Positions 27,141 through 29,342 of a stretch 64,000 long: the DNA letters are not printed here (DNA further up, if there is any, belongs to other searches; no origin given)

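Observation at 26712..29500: Low-GC islet: tRNA-3'-like fragment, dead integrase stub and an intact OLD-family ATPase-TOPRIM nuclease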

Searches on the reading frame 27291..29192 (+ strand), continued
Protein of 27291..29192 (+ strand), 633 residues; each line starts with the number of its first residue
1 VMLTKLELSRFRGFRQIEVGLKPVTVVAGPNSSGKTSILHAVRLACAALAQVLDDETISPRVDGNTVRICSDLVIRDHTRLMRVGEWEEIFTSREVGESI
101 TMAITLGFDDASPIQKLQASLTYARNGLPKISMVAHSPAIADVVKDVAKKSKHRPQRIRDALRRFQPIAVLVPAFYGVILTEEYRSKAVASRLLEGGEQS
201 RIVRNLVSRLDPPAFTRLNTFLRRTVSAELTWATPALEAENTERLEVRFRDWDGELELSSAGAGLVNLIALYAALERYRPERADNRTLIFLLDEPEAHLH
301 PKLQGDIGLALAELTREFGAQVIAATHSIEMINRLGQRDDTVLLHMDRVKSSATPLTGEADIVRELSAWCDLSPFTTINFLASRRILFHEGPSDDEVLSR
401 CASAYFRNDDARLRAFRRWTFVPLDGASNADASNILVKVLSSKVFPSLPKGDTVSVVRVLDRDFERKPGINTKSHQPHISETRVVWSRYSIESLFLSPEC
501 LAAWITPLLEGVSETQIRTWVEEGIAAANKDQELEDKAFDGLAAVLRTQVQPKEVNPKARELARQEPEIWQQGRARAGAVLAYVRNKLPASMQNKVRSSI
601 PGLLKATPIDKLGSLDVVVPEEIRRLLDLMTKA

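Call 71: get_annotated_region(hit=H1, flank=5000)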
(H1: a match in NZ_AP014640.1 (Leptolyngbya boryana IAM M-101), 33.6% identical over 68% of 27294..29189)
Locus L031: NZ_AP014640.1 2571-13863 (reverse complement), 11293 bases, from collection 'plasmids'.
description: Leptolyngbya boryana IAM M-101 plasmid pLBX
organism: Leptolyngbya boryana IAM M-101 (NCBI taxid 411966)
taxonomy: Bacteria; Cyanobacteriota; Cyanophyceae; Leptolyngbyales; Leptolyngbyaceae; Leptolyngbya; Leptolyngbya boryana; Leptolyngbya boryana IAM M-101
host: -; source: -; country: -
typing (MOB-suite, as given by PLSDB): non-mobilizable
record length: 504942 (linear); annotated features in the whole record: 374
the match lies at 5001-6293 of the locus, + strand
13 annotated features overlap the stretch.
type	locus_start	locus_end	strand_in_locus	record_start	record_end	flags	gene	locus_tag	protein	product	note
CDS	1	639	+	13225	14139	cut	-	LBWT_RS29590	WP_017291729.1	hypothetical protein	-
CDS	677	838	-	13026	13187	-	-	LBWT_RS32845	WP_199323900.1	hypothetical protein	-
CDS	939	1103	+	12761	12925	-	-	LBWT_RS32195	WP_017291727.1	hypothetical protein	-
CDS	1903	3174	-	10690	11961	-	-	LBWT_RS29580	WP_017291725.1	hypothetical protein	-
CDS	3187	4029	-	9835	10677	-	-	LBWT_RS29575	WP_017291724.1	ParA family protein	-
CDS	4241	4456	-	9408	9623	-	-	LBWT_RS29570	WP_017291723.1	hypothetical protein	-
CDS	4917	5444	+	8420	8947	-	-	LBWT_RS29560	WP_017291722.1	AAA family ATPase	-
CDS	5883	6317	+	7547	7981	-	-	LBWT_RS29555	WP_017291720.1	hypothetical protein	-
CDS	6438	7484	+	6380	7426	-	-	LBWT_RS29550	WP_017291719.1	IS4 family transposase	-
CDS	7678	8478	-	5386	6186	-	-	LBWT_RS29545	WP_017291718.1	Uma2 family endonuclease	-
CDS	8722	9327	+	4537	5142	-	-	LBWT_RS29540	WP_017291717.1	hypothetical protein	-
CDS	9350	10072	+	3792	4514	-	-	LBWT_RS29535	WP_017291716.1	hypothetical protein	-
CDS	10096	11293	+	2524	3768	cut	-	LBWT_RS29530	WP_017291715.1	tyrosine-type recombinase/integrase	GO:0015074 - DNA integration [Evidence IEA]; GO:0006310 - DNA recombination [Evidence IEA]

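Call 84: search_solved_structures(query=A1, max_evalue=0.01, show_alignments=0)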
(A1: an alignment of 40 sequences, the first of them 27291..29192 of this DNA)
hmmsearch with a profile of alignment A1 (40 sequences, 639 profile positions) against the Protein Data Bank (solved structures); distinct sequences matched with E-value up to 0.01: 51.
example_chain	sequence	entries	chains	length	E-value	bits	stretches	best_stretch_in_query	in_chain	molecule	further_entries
6p74_A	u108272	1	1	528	2.2e-15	59.4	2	1-45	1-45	Putative ATP-dependent endonuclease of the OLD family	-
9kjx_B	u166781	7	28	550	8.8e-12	47.5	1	2-46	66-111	AAA family ATPase | Retron I-A effector PtuA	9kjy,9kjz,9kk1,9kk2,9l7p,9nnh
9vkz_A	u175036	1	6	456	1.2e-11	47.1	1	2-46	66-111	Retron Ec78 probable ATPase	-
8wy4_A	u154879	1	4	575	1.4e-11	46.8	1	3-75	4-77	Endonuclease GajA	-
8jq9_B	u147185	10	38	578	1.4e-11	46.8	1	3-75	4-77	Endonuclease GajA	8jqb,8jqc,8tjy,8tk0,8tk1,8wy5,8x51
8sm3_A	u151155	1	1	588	1.5e-11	46.7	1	4-75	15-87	Endonuclease GajA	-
8j4t_A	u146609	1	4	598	1.5e-11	46.7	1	3-75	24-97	Endonuclease GajA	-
8ee4_A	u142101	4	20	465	1.6e-11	46.6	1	3-52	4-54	PtuA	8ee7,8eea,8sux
9vh1_D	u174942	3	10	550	2e-11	46.3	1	2-46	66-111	Retron Ec78 probable ATPase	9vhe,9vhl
8u7i_A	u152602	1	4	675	2.3e-11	46.1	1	4-75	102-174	Endonuclease GajA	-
9n69_A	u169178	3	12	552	5.2e-11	44.9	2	2-57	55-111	AAA family ATPase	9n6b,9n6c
9nnk_C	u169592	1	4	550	8e-11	44.3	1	2-46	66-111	Retreon I-A effector PtuA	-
9nnb_C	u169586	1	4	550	8.5e-11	44.2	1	2-46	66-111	Retron I-A effector PtuA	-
9u9y_A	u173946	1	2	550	2.5e-10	42.7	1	2-46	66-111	AAA family ATPase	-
22bu_B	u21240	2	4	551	2.9e-10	42.4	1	2-59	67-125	AAA family ATPase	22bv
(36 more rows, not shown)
